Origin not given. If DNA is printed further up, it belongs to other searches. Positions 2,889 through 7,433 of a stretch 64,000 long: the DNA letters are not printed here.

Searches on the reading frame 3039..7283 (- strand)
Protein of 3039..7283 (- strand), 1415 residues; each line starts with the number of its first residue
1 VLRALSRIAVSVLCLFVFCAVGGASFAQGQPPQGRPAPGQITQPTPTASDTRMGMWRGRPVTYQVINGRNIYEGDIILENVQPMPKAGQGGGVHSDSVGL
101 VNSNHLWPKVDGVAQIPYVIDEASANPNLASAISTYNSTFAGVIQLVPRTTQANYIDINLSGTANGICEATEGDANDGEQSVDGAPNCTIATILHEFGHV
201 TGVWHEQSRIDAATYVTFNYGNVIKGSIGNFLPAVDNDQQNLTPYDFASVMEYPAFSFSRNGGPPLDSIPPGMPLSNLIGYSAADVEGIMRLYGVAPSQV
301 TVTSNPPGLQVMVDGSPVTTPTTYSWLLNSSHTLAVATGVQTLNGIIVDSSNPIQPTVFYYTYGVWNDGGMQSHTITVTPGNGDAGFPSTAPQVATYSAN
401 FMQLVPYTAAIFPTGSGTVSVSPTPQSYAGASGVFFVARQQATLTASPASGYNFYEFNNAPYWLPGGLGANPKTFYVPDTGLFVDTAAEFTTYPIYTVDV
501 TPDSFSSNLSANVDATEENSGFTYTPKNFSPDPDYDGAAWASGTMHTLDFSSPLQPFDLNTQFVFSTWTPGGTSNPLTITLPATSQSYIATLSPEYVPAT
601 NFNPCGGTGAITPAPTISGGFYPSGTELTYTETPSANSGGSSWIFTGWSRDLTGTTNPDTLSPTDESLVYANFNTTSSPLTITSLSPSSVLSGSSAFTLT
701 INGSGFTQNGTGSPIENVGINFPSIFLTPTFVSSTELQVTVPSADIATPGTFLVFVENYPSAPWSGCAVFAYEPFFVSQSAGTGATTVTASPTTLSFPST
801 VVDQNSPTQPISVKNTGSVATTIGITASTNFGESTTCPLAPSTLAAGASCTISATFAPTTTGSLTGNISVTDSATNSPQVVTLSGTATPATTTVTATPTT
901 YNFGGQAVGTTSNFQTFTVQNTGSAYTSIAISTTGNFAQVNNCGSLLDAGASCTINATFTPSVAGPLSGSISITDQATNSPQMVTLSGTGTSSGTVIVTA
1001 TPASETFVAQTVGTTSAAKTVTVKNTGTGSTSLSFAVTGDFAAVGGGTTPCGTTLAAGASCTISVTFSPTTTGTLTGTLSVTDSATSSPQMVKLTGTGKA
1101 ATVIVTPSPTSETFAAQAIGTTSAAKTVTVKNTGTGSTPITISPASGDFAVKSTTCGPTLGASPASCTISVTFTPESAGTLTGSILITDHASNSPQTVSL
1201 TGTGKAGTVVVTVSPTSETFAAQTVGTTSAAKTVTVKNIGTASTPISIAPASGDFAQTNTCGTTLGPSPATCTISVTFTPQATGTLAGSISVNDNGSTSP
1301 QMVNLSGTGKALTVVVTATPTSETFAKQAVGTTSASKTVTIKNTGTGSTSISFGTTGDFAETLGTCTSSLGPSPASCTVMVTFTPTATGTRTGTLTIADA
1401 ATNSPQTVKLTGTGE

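Call 88: search_protein_families(library=pfam, proteins=[window:3039-7283:-], max_evalue=0.00001)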
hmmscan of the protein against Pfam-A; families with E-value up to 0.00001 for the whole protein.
window:3039-7283:- (1415 aa): 7 families
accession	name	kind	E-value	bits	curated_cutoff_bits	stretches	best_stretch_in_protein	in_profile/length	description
PF22073.2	Cep192_D4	-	4.7e-46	156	35.5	3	1015-1098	20-111/112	Cep192 domain 4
PF15780.11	ASH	-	5.2e-29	100.8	27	0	1006-1090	15-97/98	Abnormal spindle-like microcephaly-assoc'd, ASPM-SPD-2-Hydin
PF22544.2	HYDIN_VesB_CFA65-like_Ig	-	1.9e-27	95.9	25.5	0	803-885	17-99/100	HYDIN/CFA65/VesB-like, Ig-like domain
PF24507.1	Ig_CFAP65_4th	-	5.7e-22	78.3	27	0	1049-1098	28-76/76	CFAP65, fourth Ig-like domain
PF01400.30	Astacin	-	7.5e-22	78.4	22.5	1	114-264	5-155/189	Astacin (Peptidase family M12A)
PF22066.2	Cep192_D8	-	6.2e-14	52.5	33.5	0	1112-1202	13-98/101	Cep192 domain 8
PF24771.2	Ig_CFAP74_1st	-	7.7e-12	45.9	29.2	0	946-977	57-88/97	CFAP74 first Ig-like domain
